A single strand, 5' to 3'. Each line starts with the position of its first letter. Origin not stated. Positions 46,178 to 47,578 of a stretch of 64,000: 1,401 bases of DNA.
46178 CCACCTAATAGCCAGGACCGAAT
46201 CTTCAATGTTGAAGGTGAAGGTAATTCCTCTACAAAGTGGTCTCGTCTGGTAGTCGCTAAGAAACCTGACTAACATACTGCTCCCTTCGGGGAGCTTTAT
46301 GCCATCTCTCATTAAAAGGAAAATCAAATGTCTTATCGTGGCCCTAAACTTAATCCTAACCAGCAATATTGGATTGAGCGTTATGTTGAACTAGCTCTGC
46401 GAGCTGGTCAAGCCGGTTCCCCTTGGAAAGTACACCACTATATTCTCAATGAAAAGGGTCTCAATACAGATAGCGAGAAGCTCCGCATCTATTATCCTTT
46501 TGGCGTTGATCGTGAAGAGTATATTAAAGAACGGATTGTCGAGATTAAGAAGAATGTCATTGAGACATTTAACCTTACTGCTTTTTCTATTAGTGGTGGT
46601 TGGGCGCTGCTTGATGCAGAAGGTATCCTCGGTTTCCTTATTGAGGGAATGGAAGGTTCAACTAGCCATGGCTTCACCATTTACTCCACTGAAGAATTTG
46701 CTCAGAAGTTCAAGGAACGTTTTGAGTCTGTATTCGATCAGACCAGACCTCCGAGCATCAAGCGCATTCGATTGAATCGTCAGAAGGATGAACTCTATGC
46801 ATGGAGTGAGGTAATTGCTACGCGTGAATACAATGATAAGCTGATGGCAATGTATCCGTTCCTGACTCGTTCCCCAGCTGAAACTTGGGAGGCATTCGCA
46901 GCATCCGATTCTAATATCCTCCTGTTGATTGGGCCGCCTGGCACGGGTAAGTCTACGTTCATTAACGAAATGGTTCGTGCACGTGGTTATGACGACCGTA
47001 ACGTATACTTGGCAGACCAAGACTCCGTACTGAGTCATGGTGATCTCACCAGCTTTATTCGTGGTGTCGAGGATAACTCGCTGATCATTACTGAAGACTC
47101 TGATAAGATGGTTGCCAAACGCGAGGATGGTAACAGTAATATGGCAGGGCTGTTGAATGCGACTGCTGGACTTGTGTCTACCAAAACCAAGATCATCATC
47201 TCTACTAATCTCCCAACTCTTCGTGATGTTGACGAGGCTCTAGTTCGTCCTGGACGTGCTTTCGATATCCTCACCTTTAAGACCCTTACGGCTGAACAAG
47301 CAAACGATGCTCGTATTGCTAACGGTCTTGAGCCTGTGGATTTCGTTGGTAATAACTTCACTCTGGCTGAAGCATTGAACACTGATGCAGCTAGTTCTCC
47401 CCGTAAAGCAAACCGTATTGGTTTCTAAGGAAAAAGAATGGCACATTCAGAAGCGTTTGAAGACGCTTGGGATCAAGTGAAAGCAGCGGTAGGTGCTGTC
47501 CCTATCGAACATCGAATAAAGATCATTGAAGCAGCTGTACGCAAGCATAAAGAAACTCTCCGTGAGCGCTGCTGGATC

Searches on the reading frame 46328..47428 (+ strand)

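Call 29: search_protein_families(library=phrogs, proteins=[window:46328-47428:+], max_evalue=0.001)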
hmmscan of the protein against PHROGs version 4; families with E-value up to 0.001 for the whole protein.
window:46328-47428:+ (366 aa): 7 families
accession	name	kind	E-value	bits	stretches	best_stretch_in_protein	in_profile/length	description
phrog_14322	-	unknown function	2.6e-140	469.2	1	9-366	44-397/398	-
phrog_37885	-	unknown function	1.4e-33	117.1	1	169-304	38-172/176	-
phrog_35110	-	unknown function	5.8e-24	85.6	1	252-351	335-436/455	-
phrog_7485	-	unknown function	5.9e-12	46.3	1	198-320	230-362/430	-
phrog_11907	-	other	8.1e-12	46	1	269-335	275-343/400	ATPase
phrog_33861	-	unknown function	1.6e-07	31.4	1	248-328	281-364/407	-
phrog_2376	-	other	0.00011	22.6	1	190-325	68-197/363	ATPase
